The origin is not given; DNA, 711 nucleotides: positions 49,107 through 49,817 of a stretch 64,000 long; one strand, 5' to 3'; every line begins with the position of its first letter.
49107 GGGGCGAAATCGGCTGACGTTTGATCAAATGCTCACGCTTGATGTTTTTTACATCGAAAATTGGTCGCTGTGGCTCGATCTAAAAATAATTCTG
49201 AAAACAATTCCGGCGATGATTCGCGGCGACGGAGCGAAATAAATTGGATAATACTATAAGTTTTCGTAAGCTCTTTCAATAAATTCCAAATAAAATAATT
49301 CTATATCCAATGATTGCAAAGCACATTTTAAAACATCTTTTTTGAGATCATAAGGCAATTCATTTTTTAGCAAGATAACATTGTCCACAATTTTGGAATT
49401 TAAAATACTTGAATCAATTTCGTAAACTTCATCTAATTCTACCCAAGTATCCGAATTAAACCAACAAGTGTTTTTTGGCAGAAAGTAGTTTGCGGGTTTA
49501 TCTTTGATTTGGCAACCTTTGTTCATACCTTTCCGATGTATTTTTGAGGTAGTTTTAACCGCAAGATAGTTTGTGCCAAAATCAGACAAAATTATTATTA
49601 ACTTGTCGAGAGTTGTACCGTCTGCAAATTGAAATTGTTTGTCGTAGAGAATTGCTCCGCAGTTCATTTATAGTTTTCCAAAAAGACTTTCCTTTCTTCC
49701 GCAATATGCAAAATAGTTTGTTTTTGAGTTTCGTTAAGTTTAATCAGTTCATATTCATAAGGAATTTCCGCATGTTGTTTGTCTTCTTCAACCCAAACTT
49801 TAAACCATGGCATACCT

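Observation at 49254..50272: AT-rich islet with Panacea-domain (SocA-like) antitoxin translationally coupled to an unknown 137-aa protein: candidate novel toxin-antitoxin or defence pair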

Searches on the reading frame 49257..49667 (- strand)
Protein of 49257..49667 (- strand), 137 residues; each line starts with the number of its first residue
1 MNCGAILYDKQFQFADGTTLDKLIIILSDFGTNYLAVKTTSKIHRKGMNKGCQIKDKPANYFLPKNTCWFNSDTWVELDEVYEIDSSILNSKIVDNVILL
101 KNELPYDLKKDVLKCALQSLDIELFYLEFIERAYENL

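Call 4: search_protein_families(library=pfam, proteins=[window:49257-49667:-], max_evalue=1)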
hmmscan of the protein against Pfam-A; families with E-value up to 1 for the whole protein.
window:49257-49667:- (137 aa): 1 family
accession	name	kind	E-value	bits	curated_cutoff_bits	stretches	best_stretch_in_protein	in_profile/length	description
PF06594.17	HCBP_related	-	0.023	15.1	21.4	1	11-22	29-40/42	Haemolysin-type calcium binding protein related domain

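Call 5: search_protein_families(library=padloc, proteins=[window:49257-49667:-], max_evalue=1)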
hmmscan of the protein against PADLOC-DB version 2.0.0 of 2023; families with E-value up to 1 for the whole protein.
window:49257-49667:- (137 aa): 0 families
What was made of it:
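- Neither protein matched any PADLOC model (call 5).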

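Call 6: search_protein_families(library=ncbifam, proteins=[window:49257-49667:-], max_evalue=1)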
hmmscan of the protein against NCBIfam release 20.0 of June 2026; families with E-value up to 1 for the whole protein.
window:49257-49667:- (137 aa): 1 family
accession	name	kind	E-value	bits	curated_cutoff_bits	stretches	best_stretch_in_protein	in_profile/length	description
NF045891.1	ICE_Mbov_0400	subfamily_domain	0.0025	18.1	55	1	23-131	33-135/152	Mbov_0400 family ICE element protein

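Call 7: search_protein_families(library=phrogs, proteins=[window:49257-49667:-], max_evalue=1)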
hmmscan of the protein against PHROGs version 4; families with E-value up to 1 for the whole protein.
window:49257-49667:- (137 aa): 0 families
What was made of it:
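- Tried and rejected: PADLOC and PHROGs gave no hit for the toxin (calls 5, 7).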

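Call 8: search_solved_structures(query=window:49257-49667:-, max_evalue=10)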
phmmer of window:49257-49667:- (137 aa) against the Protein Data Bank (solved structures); distinct sequences matched with E-value up to 10: 3.
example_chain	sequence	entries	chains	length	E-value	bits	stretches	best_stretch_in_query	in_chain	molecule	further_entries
5mrc_33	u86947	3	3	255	0.84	13.1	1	26-90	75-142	mS42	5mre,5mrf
8ux4_AC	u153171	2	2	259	0.87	13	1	26-90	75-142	Small ribosomal subunit protein mS42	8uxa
8d8k_3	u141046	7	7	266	0.92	12.9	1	26-90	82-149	37S ribosomal protein S26, mitochondrial | Small ribosomal subunit protein mS42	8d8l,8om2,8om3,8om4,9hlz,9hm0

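Call 9: find_homologous_proteins(query=window:49257-49667:-, max_evalue=0.01)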
Query window:49257-49667:- (137 aa): 11 proteins with E <= 0.01 among 15 candidates.
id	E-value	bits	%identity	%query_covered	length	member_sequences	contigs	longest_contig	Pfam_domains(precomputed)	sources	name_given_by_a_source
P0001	2.1e-86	305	100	100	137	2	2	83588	-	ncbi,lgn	-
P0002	1.4e-52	195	64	100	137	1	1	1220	-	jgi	jgi:hypothetical protein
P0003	2.5e-44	169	56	100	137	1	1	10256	-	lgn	-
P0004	7.4e-44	167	57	100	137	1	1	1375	-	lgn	-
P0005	9.2e-43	164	54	100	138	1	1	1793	-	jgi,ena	-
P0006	1.8e-42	163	55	100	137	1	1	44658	-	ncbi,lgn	ncbi:MAG: hypothetical protein ACR2G4_15645 [Pyrinomonadaceae bacterium]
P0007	3.6e-42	162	53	100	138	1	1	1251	-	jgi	jgi:hypothetical protein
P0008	5.1e-41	158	57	100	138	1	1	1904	-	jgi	jgi:hypothetical protein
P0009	9.2e-41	157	56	97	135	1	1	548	-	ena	-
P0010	6.0e-37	145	54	90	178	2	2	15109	-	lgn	-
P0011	4.7e-35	139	62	72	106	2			-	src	-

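Call 13: search_solved_structures(query=A1, max_evalue=10)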
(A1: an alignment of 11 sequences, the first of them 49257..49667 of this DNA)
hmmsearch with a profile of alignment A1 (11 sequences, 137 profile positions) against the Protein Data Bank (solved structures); distinct sequences matched with E-value up to 10: 1.
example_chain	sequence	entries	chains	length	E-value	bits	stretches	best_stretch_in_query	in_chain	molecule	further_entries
1zq7_A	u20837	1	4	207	1.1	12.5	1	71-101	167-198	Hypothetical protein MM0484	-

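Call 14: find_encoding_contigs(protein=P0006, flank=6000, max_places=4)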
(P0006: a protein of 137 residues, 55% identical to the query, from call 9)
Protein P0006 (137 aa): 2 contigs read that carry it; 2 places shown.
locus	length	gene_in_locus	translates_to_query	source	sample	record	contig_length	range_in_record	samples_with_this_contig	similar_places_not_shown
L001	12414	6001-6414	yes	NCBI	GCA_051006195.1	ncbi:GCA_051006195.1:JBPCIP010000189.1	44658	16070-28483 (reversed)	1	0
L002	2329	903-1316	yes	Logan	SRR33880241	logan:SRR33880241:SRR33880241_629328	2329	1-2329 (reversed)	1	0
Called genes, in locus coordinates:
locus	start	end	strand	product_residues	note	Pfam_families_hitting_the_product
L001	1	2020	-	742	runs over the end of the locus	-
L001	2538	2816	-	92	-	-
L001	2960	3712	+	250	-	PF17278:DUF5343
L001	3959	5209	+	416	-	PF04434:SWIM, PF01609:DDE_Tnp_1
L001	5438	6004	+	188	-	PF13274:SocA_Panacea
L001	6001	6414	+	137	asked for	-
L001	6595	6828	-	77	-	PF01609:DDE_Tnp_1 (weak)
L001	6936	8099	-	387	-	PF01011:PQQ (faint), PF13360:PQQ_2 (weak), PF13570:Beta-prop_ACSF4 (weak), PF23414:Beta-prop_EML_2 (faint), PF25292:Beta-prop_CGLA (faint), PF13570:Beta-prop_ACSF4, PF13360:PQQ_2, PF13570:Beta-prop_ACSF4, +1 more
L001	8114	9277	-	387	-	PF00465:Fe-ADH, PF13685:Fe-ADH_2, PF25137:ADH_Fe_C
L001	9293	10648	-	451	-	PF01011:PQQ (faint), PF13360:PQQ_2, PF13570:Beta-prop_ACSF4, PF13360:PQQ_2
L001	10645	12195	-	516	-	PF13360:PQQ_2 (weak), PF01011:PQQ (faint), PF13360:PQQ_2, PF13570:Beta-prop_ACSF4, PF13360:PQQ_2 (weak)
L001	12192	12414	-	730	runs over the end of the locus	PF13360:PQQ_2, PF01011:PQQ (faint), PF13570:Beta-prop_ACSF4 (faint), PF13360:PQQ_2, PF25293:Beta-prop_EMC1_N (weak), PF13360:PQQ_2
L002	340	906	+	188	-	PF13274:SocA_Panacea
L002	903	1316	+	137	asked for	-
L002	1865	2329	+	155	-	?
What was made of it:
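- One is between transposase genes (L001, call 14).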

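Call 15: find_encoding_contigs(protein=P0003, flank=6000, max_places=4)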
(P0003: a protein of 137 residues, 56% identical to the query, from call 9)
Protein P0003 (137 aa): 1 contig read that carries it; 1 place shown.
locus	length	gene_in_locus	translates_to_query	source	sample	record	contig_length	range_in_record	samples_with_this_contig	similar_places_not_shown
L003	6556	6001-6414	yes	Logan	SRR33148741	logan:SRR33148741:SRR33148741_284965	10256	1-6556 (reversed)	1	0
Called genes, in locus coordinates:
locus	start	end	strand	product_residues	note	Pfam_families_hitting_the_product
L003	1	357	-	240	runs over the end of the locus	-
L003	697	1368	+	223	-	PF04542:Sigma70_r2, PF04545:Sigma70_r4, PF08281:Sigma70_r4_2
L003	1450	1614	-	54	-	-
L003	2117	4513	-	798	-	PF13620:CarboxypepD_reg, PF13715:CarbopepD_reg_2 (weak), PF25183:OMP_b-brl_4, PF00593:TonB_dep_Rec_b-barrel (weak), PF25183:OMP_b-brl_4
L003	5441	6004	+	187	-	PF13274:SocA_Panacea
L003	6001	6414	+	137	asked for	-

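Call 16: find_encoding_contigs(protein=P0010, flank=6000, max_places=3)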
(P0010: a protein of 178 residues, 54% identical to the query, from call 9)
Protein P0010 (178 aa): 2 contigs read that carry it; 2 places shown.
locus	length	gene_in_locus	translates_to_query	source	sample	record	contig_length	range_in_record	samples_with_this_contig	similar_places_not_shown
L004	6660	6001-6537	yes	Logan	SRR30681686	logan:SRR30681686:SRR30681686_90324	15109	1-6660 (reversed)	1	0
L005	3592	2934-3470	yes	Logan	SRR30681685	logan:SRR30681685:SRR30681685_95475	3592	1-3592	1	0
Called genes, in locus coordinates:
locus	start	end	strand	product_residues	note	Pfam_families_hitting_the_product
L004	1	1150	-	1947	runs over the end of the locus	PF00270:DEAD, PF27116:YjiV_N (weak), PF00271:Helicase_C (weak)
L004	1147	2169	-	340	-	-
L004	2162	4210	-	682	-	-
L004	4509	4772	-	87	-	-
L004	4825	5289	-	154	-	-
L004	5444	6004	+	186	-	PF13274:SocA_Panacea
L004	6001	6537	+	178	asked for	-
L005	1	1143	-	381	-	?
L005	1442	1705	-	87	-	-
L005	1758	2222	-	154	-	-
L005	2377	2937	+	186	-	PF13274:SocA_Panacea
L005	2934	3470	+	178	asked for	-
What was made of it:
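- One is next to a DEAD/YjiV_N giant helicase (L004, call 16).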

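Call 17: find_encoding_contigs(protein=P0008, flank=3000, max_places=3)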
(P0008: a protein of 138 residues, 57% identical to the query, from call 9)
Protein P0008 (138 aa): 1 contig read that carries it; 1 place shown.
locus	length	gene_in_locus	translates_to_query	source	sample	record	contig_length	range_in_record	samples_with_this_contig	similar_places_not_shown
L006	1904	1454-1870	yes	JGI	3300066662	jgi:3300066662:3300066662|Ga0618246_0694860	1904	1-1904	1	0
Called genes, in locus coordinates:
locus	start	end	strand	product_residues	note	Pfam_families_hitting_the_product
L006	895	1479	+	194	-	PF13274:SocA_Panacea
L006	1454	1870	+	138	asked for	-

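Call 18: find_encoding_contigs(protein=P0005, flank=3000, max_places=3)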
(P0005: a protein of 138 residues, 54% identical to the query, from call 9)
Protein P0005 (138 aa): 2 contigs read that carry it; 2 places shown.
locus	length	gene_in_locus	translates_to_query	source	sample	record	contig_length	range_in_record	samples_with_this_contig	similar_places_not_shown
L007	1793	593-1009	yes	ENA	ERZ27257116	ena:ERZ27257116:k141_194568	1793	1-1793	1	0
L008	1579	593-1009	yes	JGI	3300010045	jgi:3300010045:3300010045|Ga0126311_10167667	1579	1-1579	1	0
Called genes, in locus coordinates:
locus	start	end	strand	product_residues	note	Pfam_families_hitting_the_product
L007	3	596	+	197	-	?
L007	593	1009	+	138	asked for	-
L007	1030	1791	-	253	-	?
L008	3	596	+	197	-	?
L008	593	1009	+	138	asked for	-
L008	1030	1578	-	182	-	?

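Call 19: find_encoding_contigs(protein=P0001, flank=10000, max_places=3)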
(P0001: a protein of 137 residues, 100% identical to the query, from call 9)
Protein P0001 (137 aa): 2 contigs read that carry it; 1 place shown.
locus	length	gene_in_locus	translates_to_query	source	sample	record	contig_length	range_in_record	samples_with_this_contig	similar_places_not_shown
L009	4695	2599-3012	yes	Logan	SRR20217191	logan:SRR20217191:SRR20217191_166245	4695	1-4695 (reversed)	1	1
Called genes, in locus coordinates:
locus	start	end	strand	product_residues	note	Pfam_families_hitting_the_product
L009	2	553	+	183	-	?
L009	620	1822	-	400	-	PF03486:HI0933_like (faint), PF07992:Pyr_redox_2, PF13738:Pyr_redox_3 (faint), PF00070:Pyr_redox (weak)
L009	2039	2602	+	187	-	PF13274:SocA_Panacea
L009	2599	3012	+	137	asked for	-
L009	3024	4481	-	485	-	PF13727:CoA_binding_3, PF02397:Bac_transf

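Call 20: predict_structure(alignment_id=A1)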
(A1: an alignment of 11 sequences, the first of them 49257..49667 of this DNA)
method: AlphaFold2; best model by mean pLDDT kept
length: 137 residues; sequences in the alignment: 11
mean_pLDDT: 73.8   pTM: 0.66
mean pLDDT of the five models: 73.8, 71.1, 68.7, 52.7, 52.4
residues with pLDDT >= 90: 0; 70-90: 97; 50-70: 40; < 50: 0
segments of 3 or more residues with pLDDT < 50: none
pLDDT, mean of each block of 10 residues (from residue 1): 69 67 74 71 62 70 73 70 80 79 79 81 78 83
secondary structure, 60 per line:
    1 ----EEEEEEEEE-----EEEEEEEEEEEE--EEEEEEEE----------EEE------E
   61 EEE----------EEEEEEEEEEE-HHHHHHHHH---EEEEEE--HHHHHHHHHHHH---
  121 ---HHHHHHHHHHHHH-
elements in order: E5-13 E19-30 E33-40 E51-53 E60-63 E74-84 H86-94 E98-103 H106-117 H124-136

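Call 22: search_protein_representatives(alignment_id=A1)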
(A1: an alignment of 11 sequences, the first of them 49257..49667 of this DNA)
Query: 11 sequences, 137 profile positions. Proteins with E-value up to 0.001 (for the whole library): 558; up to 1e-10: 280; up to 1e-30: 9. The best 150 are listed.
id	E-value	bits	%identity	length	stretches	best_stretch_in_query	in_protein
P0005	1.4e-62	225.8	-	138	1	1-137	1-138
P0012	2.1e-55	202.6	-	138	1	1-136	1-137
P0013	2.7e-49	182.9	-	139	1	1-136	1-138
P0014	4.3e-45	169.2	-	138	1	1-137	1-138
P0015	1.1e-39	151.7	-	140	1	1-135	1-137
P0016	1.2e-39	151.6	-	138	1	1-134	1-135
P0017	1.5e-37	144.8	-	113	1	24-137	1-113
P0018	1.6e-36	141.5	-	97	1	1-94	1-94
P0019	5.3e-34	133.3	-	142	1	1-136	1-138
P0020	5.4e-30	120.3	-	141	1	1-134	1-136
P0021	3.5e-29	117.7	-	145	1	1-133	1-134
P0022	3.6e-28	114.4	-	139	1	1-136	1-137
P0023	4.7e-28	114.1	-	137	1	1-134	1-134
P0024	2.6e-27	111.6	-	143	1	1-136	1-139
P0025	7.3e-27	110.2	-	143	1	1-136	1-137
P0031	1.0e-24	103.2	-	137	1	1-132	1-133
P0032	1.9e-24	102.4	-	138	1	1-133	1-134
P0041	2.4e-22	95.6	-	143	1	1-135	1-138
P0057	7.9e-21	90.6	-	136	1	1-133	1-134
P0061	1.4e-20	89.9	-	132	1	1-131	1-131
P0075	2.4e-19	85.8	-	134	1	1-131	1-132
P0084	2.1e-18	82.8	-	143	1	2-132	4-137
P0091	4.5e-18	81.7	-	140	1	1-132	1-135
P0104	1.7e-17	79.9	-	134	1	1-133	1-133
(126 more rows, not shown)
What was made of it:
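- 49254..49667 (-): panT: a 137-aa toxin candidate with the MazF/Kid fold, from a sequence family that has no Pfam or NCBIfam model. The family has 558 clusters at E<=1e-3 (call 22).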

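Call 27: search_protein_families(library=pfam, alignment_id=A2, max_evalue=0.01)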
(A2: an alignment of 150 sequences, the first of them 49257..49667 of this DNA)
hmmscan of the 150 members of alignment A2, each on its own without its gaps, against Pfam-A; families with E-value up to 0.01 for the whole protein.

A. member 1, window:49257-49667:- (137 aa): 0 families

B. families by the number of members that match (of 150 scanned): 5 families
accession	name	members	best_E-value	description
PF24738.1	DUF7689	1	0.00013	Domain of unknown function (DUF7689)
PF22787.1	Tag1_M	1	0.00035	Tag1 middle barrel-like domain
PF20406.3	SAM_KSR1_N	1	0.001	Kinase suppressor RAS 1 N-terminal helical hairpin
PF23297.2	ACP_SdgA_C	1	0.001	Highly reducing polyketide synthase sdgA, C-terminal ACP domain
PF08594.15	UPF0300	1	0.0046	Uncharacterised protein family (UPF0300)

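Call 28: search_solved_structures(query=A2, max_evalue=10, show_alignments=2)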
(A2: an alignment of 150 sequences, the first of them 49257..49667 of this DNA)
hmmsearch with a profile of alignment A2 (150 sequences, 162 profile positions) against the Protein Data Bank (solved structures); distinct sequences matched with E-value up to 10: 3.
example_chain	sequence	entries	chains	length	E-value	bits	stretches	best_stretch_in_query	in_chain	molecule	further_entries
4gkr_A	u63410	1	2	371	0.39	13.3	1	100-151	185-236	Neck and C-terminal motor domain of Kar3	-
6u1s_A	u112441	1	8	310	0.43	13.1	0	87-143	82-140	de novo designed 16-helix transmembrane nanopore, TMHC8_R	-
1dgn_A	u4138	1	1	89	0.57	12.7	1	109-149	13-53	ICEBERG (PROTEASE INHIBITOR)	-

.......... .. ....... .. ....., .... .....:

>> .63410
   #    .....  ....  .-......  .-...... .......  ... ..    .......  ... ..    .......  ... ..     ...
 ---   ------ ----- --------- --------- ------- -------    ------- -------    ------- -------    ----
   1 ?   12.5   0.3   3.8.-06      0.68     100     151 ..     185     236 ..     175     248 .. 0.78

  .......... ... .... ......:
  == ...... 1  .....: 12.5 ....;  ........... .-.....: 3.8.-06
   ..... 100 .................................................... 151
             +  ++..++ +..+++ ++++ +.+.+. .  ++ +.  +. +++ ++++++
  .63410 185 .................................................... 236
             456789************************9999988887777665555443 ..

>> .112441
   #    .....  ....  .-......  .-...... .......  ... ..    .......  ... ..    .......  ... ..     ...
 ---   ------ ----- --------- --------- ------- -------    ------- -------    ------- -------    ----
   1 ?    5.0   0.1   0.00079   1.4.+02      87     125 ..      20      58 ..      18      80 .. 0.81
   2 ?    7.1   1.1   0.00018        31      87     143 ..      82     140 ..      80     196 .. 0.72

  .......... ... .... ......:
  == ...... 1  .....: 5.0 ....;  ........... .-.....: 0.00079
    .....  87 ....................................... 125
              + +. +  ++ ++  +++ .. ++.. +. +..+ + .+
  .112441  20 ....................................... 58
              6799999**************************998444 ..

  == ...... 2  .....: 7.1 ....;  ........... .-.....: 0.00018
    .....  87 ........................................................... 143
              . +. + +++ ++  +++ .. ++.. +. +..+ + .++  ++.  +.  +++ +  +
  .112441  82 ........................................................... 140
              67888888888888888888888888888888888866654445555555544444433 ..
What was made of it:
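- Tried and rejected: Sequence searches of the toxin against PDB chains found nothing meaningful, whether with the single sequence, the 11-sequence profile or the 150-sequence profile (calls 8, 13, 28).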

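Call 30: search_protein_families(library=ncbifam, alignment_id=A2, max_evalue=0.01)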
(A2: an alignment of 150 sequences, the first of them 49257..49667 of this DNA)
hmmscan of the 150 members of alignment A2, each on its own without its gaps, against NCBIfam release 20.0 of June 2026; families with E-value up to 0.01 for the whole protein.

A. member 1, window:49257-49667:- (137 aa): 1 family
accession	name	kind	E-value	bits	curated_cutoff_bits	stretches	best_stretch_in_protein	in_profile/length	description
NF045891.1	ICE_Mbov_0400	subfamily_domain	0.0025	18.1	55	1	23-131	33-135/152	Mbov_0400 family ICE element protein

B. families by the number of members that match (of 150 scanned): 5 families
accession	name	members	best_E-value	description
NF045891.1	ICE_Mbov_0400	1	0.0025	Mbov_0400 family ICE element protein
NF033232.1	small_YtzI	1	0.0055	YtzI protein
NF011681.0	PRK15101.1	1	0.0077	pitrilysin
NF040971.1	cytc_ExtS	1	0.0088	selenite/tellurite reduction operon c-type cytochrome lipoprotein ExtS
NF033716.1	glycyl_HPDL_Sma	1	0.0099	4-hydroxyphenylacetate decarboxylase small subunit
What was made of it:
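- On MazF/PemK toxin family (Pfam PF02452): No NCBIfam MazF/PemK model hit either (calls 6, 30).
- Tried and rejected: I did not rely on it (calls 6, 30).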

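Call 36: find_related_loci(query=A1, collection=genome_contigs, flank=4000)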
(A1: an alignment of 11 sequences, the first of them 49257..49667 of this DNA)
Query A1 (137 aa) in genome_contigs; peptide patterns used: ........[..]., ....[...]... (x = any residue, [..] = any of these).
23 stretches matched a pattern; 5 encode a relative of the query (tblastn E <= 1e-3); 5 distinct loci.
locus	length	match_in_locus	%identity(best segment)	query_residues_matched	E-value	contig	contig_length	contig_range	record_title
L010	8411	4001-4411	58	1-137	7e-50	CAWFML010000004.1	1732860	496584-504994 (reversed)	MAG: Pyrinomonadaceae bacterium isolate MFD01916.bin.1.104 genome assembly, contig: contig_4660, whole genome shotgun se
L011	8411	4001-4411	55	1-137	2e-48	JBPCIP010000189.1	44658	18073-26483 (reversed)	MAG: Pyrinomonadaceae bacterium isolate TH_ant_mag_3 S1Ck127_1278390_flag_1_multi_14.3496_len_44658, whole genome shotgu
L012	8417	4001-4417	42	1-137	4e-36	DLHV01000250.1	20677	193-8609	MAG TPA_asm: Chloracidobacterium sp. UBA7659 UBA7659_contig_24265, whole genome shotgun sequence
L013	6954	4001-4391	53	1-131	2e-30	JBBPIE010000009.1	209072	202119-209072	MAG: Candidatus Onstottus arcticum isolate BPF1-18-20_bin_3 NODE_10_length_209072_cov_45.521187, whole genome shotgun se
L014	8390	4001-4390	32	1-131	3e-17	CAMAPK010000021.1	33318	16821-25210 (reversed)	MAG: Nitrosovibrio sp. Nv4 isolate LH-02apr19-167 genome assembly, contig: LH-02apr19-C2497, whole genome shotgun sequen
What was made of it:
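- Tried and rejected: The closer alignment worked (call 36).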

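Call 38: find_homologous_proteins(query=A2, max_evalue=0.00001)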
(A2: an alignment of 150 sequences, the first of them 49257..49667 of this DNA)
Query A2 (150 sequences) (137 aa, profile of the alignment): 57 proteins with E <= 0.00001 among 3694 candidates.
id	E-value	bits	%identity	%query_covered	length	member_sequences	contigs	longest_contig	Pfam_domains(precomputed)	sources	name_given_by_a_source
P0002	5.2e-46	174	64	100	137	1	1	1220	-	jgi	jgi:hypothetical protein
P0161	9.2e-46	173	61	100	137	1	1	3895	-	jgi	jgi:hypothetical protein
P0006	1.4e-44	169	55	100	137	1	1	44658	-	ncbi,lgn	ncbi:MAG: hypothetical protein ACR2G4_15645 [Pyrinomonadaceae bacterium]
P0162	2.9e-44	168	56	100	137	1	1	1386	-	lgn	-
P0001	5.1e-44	167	100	100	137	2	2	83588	-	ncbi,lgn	-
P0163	6.8e-44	167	35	95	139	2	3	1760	-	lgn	-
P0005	1.6e-42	163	54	100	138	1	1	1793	-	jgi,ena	-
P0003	3.2e-42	162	56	100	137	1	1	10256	-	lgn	-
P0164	3.4e-42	161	54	100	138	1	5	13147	-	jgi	jgi:hypothetical protein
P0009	1.9e-41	159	56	97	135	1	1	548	-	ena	-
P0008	3.0e-41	158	57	100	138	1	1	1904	-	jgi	jgi:hypothetical protein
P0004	3.9e-41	158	57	100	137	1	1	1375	-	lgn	-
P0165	4.0e-41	158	33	96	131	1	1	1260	-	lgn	-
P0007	5.0e-41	158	53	100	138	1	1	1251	-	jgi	jgi:hypothetical protein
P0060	3.1e-40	155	28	96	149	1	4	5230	-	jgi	jgi:hypothetical protein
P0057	3.5e-39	152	29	89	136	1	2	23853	-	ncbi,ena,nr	ncbi:MAG: hypothetical protein KDD94_00045 [Calditrichaeota bacterium]|nr:hypothetical protein [Cald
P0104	4.9e-37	145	36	97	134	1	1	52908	-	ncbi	-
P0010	9.0e-33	131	54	90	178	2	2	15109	-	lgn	-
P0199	2.0e-28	117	32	62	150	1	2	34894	-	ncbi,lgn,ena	-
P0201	8.1e-27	111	34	61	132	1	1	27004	-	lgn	-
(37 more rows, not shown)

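Call 39: find_encoding_contigs(protein=P0057, flank=4000, max_places=2)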
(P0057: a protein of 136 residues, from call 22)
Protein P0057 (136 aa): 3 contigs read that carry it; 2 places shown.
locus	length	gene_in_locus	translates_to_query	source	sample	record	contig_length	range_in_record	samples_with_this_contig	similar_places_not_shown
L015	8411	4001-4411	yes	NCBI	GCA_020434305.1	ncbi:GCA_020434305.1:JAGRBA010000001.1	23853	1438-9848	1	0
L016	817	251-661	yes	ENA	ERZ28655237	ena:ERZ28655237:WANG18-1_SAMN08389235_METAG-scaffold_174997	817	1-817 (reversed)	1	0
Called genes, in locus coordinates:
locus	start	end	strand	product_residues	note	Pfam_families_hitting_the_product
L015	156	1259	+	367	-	PF00144:Beta-lactamase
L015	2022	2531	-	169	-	PF14534:DUF4440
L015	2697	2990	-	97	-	-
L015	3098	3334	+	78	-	PF12844:HTH_19, PF13560:HTH_31, PF13443:HTH_26, PF01381:HTH_3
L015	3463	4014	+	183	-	PF13274:SocA_Panacea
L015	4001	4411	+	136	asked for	-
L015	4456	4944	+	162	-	-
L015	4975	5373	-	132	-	-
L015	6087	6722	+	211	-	-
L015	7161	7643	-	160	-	PF10823:DUF2568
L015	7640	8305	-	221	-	-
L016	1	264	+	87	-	?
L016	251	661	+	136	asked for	-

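Call 40: find_encoding_contigs(protein=P0104, flank=4000, max_places=2)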
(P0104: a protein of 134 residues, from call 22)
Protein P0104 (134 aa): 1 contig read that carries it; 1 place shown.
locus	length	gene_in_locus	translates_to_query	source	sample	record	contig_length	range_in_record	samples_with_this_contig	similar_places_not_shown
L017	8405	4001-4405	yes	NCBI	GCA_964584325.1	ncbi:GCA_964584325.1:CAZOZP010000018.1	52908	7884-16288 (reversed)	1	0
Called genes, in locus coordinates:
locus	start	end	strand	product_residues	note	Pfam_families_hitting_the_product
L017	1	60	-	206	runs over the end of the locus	PF13392:HNH_3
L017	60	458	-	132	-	-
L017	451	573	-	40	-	-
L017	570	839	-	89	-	-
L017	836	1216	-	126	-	-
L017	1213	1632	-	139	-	-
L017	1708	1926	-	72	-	-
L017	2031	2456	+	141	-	PF12844:HTH_19 (faint), PF13560:HTH_31 (weak), PF01381:HTH_3 (faint)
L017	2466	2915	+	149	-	-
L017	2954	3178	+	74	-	-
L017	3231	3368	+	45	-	-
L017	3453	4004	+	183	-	PF13274:SocA_Panacea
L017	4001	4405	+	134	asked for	-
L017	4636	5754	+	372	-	PF00589:Phage_integrase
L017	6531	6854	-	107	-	PF02452:PemK_toxin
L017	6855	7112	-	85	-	PF04014:MazE_antitoxin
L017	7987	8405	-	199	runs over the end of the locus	-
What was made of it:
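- One is beside a phage integrase and a MazEF pair (L017, call 40).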
